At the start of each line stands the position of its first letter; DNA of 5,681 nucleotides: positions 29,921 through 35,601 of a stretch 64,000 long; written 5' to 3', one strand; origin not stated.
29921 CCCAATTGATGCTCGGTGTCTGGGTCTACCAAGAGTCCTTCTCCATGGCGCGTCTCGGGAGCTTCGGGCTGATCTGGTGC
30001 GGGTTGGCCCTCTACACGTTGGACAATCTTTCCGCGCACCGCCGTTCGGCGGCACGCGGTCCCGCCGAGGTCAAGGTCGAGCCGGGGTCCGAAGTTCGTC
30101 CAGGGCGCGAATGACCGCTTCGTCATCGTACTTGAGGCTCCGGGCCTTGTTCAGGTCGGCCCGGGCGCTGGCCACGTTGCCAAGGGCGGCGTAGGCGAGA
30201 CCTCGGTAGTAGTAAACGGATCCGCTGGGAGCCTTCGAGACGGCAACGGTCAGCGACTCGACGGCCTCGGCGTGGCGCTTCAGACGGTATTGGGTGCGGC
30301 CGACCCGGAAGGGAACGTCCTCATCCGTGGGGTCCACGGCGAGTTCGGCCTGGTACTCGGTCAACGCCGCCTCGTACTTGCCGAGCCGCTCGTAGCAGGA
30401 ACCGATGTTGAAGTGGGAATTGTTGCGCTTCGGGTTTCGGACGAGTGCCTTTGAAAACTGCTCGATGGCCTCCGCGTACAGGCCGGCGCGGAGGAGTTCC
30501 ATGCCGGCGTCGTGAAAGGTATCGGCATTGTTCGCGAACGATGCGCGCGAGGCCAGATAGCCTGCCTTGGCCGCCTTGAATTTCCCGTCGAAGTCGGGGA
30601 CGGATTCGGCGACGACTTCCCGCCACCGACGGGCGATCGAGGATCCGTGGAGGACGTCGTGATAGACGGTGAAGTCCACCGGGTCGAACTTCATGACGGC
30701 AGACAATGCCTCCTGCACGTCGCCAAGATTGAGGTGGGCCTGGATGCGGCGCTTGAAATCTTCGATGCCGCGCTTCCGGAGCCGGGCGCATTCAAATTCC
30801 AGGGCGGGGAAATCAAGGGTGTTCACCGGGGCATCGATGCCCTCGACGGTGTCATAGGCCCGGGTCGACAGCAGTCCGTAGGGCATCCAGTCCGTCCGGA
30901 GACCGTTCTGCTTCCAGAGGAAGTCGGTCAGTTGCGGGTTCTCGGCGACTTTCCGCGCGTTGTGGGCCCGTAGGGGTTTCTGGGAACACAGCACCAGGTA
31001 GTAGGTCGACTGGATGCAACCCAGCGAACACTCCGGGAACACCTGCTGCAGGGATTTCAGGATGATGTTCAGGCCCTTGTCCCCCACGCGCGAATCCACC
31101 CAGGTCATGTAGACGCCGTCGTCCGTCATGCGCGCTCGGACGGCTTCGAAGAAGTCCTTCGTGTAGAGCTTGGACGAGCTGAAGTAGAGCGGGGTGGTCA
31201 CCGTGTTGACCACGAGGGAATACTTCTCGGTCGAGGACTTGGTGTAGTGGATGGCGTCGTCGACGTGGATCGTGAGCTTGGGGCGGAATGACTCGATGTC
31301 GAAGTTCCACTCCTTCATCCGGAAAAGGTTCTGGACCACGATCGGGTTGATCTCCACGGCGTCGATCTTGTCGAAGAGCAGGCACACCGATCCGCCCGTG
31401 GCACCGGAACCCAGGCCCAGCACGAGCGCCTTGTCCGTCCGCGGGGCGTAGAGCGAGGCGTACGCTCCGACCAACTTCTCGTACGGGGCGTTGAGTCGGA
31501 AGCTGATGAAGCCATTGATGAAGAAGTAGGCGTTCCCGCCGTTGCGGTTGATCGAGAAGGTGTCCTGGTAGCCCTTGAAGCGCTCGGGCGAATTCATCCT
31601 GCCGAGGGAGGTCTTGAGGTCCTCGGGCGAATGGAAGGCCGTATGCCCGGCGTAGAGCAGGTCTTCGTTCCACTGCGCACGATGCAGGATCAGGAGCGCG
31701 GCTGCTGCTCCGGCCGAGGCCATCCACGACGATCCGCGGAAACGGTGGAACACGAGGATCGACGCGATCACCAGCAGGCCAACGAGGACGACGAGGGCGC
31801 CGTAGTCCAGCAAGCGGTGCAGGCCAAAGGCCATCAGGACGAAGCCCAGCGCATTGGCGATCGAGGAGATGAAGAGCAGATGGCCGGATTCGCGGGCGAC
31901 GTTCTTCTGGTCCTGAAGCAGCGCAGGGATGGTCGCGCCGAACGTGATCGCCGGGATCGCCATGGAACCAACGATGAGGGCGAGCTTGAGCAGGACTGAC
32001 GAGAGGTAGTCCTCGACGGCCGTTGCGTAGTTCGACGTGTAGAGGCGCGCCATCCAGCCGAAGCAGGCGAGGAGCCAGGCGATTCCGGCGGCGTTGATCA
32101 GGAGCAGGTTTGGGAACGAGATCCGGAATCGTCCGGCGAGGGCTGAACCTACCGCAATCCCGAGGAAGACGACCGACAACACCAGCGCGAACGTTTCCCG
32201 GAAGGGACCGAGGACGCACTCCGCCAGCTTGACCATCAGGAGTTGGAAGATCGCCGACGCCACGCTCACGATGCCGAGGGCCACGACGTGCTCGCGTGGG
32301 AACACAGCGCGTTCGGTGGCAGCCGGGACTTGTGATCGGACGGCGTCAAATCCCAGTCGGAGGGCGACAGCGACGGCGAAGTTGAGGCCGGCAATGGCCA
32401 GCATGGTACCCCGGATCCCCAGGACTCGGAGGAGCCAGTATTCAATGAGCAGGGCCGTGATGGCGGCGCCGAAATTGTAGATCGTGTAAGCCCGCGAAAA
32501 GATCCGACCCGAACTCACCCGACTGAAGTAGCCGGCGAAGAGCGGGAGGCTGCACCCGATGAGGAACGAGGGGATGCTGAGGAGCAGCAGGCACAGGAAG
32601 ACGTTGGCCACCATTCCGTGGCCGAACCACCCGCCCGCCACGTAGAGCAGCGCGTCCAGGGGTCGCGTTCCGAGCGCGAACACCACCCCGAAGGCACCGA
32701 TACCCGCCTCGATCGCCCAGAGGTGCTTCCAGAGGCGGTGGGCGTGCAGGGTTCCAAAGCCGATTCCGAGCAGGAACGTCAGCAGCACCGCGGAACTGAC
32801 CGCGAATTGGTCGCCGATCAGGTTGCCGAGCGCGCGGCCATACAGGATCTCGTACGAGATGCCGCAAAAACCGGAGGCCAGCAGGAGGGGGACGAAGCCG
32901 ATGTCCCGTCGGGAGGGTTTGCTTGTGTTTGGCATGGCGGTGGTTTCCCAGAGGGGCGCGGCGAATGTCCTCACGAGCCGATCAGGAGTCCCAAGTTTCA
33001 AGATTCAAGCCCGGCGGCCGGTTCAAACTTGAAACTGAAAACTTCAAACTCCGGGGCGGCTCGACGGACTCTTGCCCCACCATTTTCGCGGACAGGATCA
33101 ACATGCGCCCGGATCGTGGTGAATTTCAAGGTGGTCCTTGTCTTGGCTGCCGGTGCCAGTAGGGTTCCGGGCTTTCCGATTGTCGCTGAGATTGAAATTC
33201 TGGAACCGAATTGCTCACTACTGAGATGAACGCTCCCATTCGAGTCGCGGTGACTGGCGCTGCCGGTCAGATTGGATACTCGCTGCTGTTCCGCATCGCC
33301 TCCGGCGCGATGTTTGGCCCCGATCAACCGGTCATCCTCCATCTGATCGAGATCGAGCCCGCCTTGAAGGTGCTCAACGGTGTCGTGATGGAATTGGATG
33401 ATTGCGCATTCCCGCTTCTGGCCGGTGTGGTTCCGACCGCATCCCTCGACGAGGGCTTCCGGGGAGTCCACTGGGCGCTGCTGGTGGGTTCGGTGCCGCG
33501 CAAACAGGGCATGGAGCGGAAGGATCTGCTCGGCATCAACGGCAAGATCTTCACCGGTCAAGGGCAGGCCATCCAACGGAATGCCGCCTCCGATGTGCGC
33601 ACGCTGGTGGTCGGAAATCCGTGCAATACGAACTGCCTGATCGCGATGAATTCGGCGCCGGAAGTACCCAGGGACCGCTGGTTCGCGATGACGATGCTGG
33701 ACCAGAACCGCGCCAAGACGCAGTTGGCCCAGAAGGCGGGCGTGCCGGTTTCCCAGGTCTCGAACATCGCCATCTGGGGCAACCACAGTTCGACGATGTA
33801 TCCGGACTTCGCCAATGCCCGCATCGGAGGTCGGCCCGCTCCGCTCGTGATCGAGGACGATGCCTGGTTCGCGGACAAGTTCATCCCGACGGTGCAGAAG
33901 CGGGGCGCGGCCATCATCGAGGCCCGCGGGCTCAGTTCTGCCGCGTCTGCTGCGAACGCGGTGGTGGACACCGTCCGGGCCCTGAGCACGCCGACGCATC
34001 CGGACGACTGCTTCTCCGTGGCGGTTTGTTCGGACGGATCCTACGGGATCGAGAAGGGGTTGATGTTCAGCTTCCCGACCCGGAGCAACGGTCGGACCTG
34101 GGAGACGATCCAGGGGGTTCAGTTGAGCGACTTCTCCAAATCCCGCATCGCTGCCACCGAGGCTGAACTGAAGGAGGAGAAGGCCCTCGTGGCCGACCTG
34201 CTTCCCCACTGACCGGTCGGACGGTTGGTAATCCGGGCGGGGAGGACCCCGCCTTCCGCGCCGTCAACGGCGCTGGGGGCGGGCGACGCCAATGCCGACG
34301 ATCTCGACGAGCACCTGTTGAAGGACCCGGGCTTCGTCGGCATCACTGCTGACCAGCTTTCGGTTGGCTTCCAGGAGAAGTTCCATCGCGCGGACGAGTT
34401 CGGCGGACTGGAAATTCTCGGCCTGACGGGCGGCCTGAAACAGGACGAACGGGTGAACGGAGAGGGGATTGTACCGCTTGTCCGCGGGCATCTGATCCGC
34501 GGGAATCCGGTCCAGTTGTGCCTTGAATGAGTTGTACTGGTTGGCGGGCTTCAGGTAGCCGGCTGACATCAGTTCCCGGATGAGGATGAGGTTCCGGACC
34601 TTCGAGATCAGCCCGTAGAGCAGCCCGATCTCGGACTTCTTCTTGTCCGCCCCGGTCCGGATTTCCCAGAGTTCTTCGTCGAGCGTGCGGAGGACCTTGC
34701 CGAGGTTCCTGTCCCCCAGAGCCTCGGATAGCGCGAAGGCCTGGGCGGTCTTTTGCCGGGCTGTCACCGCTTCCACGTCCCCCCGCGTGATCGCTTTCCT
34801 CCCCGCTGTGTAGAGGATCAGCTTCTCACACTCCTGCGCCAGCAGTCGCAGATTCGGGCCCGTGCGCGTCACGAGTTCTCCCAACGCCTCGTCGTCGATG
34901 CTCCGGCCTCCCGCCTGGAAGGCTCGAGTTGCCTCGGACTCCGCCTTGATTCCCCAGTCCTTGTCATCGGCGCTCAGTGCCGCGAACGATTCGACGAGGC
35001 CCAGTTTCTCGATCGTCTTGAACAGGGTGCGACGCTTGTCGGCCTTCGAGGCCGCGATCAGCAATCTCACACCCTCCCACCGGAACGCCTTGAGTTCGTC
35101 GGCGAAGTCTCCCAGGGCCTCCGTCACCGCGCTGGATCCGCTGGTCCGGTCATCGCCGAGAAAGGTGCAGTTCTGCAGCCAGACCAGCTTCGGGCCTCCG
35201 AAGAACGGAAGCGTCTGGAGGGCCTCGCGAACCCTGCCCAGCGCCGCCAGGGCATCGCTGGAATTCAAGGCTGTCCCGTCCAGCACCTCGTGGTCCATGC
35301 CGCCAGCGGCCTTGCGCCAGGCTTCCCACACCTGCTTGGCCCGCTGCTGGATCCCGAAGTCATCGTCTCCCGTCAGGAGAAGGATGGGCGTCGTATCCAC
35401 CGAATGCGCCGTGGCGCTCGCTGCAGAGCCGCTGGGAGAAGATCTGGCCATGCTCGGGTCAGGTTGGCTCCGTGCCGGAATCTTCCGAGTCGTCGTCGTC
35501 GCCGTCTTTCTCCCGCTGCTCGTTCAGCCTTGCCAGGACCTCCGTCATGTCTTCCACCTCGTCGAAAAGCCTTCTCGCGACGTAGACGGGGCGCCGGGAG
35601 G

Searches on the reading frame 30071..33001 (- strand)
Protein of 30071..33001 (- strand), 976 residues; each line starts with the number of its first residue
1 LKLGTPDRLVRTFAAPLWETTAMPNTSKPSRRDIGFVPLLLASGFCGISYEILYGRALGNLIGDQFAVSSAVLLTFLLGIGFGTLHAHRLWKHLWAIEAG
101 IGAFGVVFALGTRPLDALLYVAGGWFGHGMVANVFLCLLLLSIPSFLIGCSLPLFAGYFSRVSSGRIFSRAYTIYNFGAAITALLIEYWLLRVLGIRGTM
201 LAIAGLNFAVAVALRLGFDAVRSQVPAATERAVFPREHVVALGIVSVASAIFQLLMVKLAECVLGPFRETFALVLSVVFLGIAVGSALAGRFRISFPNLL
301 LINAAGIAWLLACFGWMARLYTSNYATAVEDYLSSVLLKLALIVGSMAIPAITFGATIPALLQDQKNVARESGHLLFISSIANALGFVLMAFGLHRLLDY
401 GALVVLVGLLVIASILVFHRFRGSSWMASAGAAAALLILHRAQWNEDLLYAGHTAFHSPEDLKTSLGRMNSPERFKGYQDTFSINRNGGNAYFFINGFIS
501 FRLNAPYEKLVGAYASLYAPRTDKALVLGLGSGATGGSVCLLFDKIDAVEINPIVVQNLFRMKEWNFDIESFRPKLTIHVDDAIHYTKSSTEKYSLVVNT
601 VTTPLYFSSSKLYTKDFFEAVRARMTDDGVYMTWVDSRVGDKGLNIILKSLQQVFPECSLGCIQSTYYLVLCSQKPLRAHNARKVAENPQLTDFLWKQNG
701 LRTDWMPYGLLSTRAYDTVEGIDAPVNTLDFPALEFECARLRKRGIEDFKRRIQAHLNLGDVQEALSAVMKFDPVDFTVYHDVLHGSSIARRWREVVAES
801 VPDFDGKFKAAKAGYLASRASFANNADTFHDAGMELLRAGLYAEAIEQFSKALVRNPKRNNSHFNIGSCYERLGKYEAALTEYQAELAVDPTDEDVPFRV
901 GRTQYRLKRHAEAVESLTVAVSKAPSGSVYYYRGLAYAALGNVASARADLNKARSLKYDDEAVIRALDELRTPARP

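Call 10: search_protein_families(library=pfam, proteins=[window:30071-33001:-], max_evalue=0.001)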
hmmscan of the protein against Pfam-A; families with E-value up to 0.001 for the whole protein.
window:30071-33001:- (976 aa): 15 families
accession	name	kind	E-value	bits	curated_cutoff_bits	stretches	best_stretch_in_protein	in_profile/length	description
PF07719.23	TPR_2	-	7e-20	69.9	27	1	862-893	3-34/34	Tetratricopeptide repeat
PF13432.12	TPR_16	-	4.4e-16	59.4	32.7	1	831-893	2-64/65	Tetratricopeptide repeat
PF00515.34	TPR_1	-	1.7e-14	53.3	27.8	0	862-892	3-33/34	Tetratricopeptide repeat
PF13181.12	TPR_8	-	7.4e-11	41.8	25.7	0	862-891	3-32/34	Tetratricopeptide repeat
PF01564.23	Spermine_synth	-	6.8e-09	36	22.9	1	507-659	4-157/186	Spermine/spermidine synthase domain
PF13428.12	TPR_14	-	2e-08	34.6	23.5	0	867-895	8-36/44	Tetratricopeptide repeat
PF13174.12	TPR_6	-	2.7e-08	34.4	26.3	0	929-953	2-26/33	Tetratricopeptide repeat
PF13414.12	TPR_11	-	2.8e-07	30.6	26.8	0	839-874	7-42/42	TPR repeat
PF13371.12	TPR_9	-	5.6e-07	29.9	35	0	850-896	19-65/73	Tetratricopeptide repeat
PF14559.12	TPR_19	-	3.5e-06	27.7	25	0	836-895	1-60/68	Tetratricopeptide repeat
PF13431.12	TPR_17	-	3.2e-05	24.3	24.4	0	849-880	2-33/34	Tetratricopeptide repeat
PF03704.23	BTAD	-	4.8e-05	24.2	22.1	0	830-885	65-121/146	Bacterial transcriptional activator domain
PF13424.12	TPR_12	-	7.2e-05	23.3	30.1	0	836-889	13-74/77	Tetratricopeptide repeat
PF12895.13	ANAPC3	-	0.00023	21.8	27.2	0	840-917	3-79/82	Anaphase-promoting complex, cyclosome, subunit 3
PF13176.12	TPR_7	-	0.00057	20.2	27.9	0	863-894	2-33/36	Tetratricopeptide repeat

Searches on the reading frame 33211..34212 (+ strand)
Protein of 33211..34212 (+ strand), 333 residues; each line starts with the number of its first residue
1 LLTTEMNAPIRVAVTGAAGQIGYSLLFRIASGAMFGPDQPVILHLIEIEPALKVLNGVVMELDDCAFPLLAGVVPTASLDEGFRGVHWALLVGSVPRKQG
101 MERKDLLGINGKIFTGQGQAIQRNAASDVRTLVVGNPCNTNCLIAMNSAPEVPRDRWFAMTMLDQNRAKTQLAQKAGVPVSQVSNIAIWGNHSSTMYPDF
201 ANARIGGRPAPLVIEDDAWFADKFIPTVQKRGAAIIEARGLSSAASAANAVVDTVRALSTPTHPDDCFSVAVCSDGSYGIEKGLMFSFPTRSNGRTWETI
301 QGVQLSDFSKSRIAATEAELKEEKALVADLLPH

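Call 10: search_protein_families(library=pfam, proteins=[window:33211-34212:+], max_evalue=0.001)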
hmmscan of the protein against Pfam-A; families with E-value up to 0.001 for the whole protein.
window:33211-34212:+ (333 aa): 2 families
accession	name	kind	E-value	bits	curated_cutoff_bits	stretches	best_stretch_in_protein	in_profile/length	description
PF02866.23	Ldh_1_C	-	1.8e-41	142.5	22.6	1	161-327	1-170/174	lactate/malate dehydrogenase, alpha/beta C-terminal domain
PF00056.29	Ldh_1_N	-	2.7e-30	105.7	27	1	11-150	2-133/141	lactate/malate dehydrogenase, NAD binding domain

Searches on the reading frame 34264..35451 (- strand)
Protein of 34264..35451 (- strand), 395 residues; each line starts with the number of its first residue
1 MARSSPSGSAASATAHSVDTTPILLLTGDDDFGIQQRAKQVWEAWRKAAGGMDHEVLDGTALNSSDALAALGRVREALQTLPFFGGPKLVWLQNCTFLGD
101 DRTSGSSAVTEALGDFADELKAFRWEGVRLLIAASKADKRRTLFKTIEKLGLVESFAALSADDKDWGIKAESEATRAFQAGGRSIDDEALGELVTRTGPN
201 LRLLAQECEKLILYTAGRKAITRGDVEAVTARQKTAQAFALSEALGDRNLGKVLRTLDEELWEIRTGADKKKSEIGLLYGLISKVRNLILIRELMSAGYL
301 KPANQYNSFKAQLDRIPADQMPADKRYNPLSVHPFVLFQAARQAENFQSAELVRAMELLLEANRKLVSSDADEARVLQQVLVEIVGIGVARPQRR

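Call 10: search_protein_families(library=pfam, proteins=[window:34264-35451:-], max_evalue=0.001)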
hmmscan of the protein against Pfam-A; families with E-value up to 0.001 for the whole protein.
window:34264-35451:- (395 aa): 2 families
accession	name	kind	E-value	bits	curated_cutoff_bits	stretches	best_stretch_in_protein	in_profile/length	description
PF21694.2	DNA_pol3_delta_C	-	1.9e-09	38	27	1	329-383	66-120/121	DNA polymerase III delta subunit, C-terminal domain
PF06144.19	DNA_pol3_delta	-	2.2e-06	28.1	21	1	25-150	2-117/124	DNA polymerase III, delta subunit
